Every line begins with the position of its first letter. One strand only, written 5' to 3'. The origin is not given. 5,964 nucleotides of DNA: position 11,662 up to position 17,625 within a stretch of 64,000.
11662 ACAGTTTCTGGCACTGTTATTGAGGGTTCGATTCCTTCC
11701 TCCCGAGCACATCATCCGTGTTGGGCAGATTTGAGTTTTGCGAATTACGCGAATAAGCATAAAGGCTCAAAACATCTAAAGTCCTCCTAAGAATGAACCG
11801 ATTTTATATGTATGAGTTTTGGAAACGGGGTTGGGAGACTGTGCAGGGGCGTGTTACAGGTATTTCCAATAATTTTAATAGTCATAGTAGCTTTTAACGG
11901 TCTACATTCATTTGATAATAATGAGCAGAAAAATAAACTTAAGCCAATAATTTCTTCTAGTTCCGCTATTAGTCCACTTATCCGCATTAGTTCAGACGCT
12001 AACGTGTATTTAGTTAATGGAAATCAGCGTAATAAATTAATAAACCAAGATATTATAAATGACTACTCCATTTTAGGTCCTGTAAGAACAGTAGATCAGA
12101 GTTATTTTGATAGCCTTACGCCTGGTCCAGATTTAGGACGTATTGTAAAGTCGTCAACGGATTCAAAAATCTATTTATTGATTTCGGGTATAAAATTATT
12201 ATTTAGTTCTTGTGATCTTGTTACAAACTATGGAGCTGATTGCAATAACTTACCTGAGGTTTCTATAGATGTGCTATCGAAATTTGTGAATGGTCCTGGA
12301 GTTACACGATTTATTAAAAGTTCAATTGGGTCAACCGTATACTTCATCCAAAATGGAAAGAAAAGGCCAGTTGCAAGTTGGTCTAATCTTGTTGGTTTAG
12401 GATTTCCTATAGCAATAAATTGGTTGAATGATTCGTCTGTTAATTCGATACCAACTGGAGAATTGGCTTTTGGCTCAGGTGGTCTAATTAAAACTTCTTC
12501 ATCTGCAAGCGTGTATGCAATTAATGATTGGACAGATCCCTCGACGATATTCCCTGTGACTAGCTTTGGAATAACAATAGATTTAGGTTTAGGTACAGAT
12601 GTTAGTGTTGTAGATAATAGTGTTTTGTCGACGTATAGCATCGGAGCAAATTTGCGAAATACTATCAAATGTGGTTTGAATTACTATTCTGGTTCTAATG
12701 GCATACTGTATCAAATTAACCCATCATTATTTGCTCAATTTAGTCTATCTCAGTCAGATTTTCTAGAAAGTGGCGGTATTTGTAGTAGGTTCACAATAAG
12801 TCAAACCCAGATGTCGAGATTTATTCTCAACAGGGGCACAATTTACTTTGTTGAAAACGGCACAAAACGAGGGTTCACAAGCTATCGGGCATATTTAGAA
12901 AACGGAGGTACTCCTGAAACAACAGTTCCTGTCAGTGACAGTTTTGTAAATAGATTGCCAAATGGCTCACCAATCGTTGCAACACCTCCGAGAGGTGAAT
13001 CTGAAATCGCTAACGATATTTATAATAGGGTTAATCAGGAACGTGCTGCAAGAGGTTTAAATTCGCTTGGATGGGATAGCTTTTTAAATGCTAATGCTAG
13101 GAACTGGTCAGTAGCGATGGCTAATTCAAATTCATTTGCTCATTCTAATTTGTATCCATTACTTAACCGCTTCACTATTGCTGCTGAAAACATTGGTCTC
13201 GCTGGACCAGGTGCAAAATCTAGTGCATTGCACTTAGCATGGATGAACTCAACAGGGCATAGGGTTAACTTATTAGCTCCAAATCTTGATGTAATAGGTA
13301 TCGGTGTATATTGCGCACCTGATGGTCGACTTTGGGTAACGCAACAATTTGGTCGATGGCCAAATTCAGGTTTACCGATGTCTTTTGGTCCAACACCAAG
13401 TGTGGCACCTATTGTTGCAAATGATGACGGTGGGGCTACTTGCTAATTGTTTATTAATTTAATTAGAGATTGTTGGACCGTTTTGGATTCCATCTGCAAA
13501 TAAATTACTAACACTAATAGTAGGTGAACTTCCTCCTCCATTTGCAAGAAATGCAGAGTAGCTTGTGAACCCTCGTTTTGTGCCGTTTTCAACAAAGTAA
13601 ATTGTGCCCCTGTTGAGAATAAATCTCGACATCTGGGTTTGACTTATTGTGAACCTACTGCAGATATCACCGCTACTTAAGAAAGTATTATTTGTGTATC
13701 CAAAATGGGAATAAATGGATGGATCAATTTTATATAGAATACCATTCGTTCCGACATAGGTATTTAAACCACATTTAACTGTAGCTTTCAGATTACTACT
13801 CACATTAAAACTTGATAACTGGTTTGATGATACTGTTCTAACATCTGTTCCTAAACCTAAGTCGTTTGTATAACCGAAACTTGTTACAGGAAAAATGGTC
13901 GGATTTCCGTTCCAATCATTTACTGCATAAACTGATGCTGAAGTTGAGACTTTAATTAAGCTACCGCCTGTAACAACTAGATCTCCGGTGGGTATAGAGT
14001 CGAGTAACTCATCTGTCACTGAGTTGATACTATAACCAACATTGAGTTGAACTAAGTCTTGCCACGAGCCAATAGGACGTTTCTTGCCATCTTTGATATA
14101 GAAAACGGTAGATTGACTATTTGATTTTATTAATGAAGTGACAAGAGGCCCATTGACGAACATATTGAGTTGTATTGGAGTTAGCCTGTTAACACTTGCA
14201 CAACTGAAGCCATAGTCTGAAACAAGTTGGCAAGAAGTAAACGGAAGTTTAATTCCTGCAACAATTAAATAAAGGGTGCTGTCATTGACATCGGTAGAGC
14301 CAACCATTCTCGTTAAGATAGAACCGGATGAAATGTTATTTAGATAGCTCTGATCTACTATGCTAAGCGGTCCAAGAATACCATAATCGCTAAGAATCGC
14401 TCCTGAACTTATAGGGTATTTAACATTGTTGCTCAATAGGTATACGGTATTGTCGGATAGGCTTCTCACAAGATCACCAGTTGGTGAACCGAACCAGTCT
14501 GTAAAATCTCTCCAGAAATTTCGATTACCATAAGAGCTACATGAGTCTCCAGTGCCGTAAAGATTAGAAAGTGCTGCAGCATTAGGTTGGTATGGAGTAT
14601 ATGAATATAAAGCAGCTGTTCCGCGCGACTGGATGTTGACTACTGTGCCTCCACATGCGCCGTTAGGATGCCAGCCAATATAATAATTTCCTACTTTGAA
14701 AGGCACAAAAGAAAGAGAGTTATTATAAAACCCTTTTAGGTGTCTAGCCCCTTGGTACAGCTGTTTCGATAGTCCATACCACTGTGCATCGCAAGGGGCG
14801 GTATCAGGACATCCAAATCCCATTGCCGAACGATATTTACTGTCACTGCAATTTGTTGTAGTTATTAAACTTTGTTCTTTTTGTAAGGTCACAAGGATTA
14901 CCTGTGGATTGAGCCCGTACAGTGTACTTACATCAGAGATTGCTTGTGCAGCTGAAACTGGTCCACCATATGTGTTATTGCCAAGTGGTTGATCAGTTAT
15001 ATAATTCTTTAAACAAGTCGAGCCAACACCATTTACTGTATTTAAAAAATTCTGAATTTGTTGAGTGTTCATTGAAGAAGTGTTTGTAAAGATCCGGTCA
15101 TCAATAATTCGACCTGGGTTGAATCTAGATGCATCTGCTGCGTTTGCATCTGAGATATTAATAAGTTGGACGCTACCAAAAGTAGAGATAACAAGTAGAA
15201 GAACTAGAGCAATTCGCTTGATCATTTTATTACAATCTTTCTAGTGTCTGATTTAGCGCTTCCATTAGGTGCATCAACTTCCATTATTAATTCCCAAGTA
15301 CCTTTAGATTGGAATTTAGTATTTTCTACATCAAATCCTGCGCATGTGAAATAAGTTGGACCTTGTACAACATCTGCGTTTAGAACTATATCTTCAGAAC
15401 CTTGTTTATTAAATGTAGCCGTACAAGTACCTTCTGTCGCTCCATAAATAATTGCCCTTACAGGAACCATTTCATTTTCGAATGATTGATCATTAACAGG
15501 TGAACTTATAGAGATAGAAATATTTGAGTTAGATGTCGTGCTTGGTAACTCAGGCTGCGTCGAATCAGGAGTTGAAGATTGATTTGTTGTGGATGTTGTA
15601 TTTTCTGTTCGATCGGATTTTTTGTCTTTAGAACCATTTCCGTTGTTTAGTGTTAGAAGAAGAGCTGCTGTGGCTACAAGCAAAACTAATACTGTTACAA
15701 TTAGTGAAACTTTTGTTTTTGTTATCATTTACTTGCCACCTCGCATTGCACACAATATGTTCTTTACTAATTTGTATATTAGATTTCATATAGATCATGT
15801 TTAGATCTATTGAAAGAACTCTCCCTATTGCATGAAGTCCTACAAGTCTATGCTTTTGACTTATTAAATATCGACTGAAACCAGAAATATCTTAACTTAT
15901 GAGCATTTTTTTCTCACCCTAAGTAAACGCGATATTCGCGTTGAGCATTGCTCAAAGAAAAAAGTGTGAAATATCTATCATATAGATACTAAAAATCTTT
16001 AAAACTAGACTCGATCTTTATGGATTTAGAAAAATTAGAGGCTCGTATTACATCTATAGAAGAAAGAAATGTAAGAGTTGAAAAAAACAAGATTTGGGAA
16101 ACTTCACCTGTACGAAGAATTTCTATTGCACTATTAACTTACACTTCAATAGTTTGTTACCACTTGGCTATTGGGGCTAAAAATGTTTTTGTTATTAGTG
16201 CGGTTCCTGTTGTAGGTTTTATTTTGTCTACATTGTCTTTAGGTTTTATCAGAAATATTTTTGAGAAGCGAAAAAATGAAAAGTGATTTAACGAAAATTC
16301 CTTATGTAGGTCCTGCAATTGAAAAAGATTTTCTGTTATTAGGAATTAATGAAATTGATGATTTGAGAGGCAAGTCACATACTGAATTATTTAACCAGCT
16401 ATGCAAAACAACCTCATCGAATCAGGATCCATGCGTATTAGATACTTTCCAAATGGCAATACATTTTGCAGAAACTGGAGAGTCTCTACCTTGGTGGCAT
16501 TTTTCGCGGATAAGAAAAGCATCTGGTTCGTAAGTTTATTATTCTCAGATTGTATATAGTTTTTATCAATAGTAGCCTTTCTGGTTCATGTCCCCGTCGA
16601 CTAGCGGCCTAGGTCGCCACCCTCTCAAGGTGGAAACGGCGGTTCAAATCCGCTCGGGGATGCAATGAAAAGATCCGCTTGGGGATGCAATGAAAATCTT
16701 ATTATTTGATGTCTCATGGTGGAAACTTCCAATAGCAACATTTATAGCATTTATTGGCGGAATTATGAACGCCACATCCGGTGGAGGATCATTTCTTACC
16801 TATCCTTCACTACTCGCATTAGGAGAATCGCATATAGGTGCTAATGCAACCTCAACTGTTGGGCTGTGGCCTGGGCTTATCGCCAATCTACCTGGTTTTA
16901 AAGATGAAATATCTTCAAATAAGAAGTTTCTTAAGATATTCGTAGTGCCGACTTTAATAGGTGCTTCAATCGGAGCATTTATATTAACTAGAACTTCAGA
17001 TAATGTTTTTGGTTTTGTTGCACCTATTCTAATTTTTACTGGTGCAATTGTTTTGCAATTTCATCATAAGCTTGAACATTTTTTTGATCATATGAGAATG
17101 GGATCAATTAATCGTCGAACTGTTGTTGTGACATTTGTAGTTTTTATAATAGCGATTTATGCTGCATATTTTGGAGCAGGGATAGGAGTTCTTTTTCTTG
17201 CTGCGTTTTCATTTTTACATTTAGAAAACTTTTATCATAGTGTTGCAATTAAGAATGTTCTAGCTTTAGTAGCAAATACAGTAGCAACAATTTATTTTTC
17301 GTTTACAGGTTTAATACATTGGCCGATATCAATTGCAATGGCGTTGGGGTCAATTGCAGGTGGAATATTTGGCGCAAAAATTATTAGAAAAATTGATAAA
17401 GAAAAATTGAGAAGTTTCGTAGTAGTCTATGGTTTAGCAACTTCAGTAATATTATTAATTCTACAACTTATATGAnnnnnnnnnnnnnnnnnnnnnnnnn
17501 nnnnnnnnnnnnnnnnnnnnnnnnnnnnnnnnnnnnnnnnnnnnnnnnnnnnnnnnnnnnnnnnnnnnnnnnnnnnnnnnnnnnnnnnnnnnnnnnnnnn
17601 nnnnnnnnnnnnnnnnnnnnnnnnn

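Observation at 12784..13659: Perfect 101-bp in-frame inverted repeat inside two convergent paralogous surface-protein genes: possible inversion that swaps a CAP-domain C-terminus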

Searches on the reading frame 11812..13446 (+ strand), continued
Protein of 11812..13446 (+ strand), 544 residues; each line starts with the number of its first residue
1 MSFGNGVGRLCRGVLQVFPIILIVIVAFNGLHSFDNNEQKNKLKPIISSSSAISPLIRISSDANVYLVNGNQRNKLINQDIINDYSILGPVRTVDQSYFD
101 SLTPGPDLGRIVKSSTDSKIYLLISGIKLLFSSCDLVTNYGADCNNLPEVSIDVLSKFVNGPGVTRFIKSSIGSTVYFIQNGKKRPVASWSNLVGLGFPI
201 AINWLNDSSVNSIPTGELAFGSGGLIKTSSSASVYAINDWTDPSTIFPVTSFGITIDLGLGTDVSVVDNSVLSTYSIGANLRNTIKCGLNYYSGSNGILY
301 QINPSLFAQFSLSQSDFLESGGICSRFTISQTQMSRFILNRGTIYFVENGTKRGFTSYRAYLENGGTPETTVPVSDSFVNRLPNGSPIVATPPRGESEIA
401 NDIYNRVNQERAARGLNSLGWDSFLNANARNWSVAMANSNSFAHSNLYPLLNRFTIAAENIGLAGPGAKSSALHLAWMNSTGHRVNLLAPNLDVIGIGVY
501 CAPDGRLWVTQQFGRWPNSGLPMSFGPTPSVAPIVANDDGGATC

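Call 56: list_cluster_members(proteins=[P0124, P0004, P0122, P0003, P0007, P0121, P0002])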
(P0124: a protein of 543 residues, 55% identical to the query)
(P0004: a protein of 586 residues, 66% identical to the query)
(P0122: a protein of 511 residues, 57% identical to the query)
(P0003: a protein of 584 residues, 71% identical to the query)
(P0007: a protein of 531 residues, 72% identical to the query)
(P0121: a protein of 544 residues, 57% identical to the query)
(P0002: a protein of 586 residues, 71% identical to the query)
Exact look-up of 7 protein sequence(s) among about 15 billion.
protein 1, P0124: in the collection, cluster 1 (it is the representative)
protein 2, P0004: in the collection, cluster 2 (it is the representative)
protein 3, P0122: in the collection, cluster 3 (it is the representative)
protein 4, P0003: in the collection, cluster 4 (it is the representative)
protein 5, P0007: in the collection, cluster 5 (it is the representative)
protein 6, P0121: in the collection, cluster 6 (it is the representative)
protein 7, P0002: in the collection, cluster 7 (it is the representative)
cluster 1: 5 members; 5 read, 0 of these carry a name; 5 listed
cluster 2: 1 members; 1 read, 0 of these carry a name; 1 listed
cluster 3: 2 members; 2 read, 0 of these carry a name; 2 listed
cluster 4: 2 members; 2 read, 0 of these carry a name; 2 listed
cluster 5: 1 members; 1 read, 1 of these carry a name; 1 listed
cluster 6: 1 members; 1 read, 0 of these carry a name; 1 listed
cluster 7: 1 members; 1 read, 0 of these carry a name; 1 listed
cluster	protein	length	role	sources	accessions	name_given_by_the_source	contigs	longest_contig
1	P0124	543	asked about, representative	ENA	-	-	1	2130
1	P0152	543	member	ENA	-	-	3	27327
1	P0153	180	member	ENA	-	-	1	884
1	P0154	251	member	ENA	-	-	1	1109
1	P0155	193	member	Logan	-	-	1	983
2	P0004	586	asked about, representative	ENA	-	-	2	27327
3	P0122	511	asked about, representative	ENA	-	-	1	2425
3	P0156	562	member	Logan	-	-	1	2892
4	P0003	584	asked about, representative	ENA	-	-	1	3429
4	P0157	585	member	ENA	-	-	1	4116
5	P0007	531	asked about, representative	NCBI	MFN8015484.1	MAG: CAP domain-containing protein [Acidimicrobiia bacterium]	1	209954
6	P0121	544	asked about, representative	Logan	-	-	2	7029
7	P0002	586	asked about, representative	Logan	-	-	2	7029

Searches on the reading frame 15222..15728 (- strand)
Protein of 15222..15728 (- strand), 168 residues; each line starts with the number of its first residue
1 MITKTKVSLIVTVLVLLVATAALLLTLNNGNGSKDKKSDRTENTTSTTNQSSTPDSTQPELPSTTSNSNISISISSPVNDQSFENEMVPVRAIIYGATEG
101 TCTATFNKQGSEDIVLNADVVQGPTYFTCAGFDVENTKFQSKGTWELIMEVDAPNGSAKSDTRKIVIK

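Call 5: search_protein_families(library=pfam, proteins=[window:15222-15728:-], max_evalue=0.01)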
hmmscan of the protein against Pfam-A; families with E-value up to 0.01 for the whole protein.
window:15222-15728:- (168 aa): 1 family
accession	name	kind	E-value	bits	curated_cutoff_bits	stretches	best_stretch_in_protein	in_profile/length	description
PF12685.13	SpoIIIAH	-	0.0032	17.9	30.6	1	8-69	3-65/191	SpoIIIAH-like protein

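Call 31: search_protein_families(library=ncbifam, proteins=[window:15222-15728:-], max_evalue=1)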
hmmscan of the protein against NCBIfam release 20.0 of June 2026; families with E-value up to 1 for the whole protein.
window:15222-15728:- (168 aa): 5 families
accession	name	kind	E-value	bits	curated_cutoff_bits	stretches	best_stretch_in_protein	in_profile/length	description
NF042931.1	SAG1386_EF1546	equivalog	0.0015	18.7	80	1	8-69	33-93/158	SAG1386/EF1546 family surface-associated protein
TIGR03931.1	T7SS_Rv3446c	hypoth_equivalog_domain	0.0069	16.7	47.6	1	10-71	6-68/194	type VII secretion-associated protein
NF006283.1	PRK08455.1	equivalog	0.027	14.1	187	1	9-58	22-71/182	flagellar basal body-associated protein FliL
NF052551.1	EnvBioLpgNMYCTU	equivalog_domain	0.029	13.7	250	1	16-82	6-68/227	envelope biogenesis lipoprotein LpqN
NF053527.1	lipo_Cory_WKLS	subfamily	0.09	12.7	105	1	18-64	2-50/166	WKL family lipoprotein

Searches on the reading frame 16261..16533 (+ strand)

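Call 36: search_protein_families(library=pfam, proteins=[window:16261-16533:+], max_evalue=0.001)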
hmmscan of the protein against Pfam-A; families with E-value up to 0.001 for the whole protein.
window:16261-16533:+ (90 aa): 1 family
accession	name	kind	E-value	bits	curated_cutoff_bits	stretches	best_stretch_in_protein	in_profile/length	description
PF11731.14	Cdd1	-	5.1e-26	91.2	25.5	1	7-86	5-85/86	Pathogenicity locus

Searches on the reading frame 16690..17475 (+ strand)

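Call 36: search_protein_families(library=pfam, proteins=[window:16690-17475:+], max_evalue=0.001)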
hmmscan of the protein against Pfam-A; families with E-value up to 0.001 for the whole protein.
window:16690-17475:+ (261 aa): 1 family
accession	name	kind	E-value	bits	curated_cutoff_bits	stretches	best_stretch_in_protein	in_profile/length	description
PF01925.25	TauE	-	6.4e-34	118.1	32.6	1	18-253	3-235/237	Sulfite exporter TauE/SafE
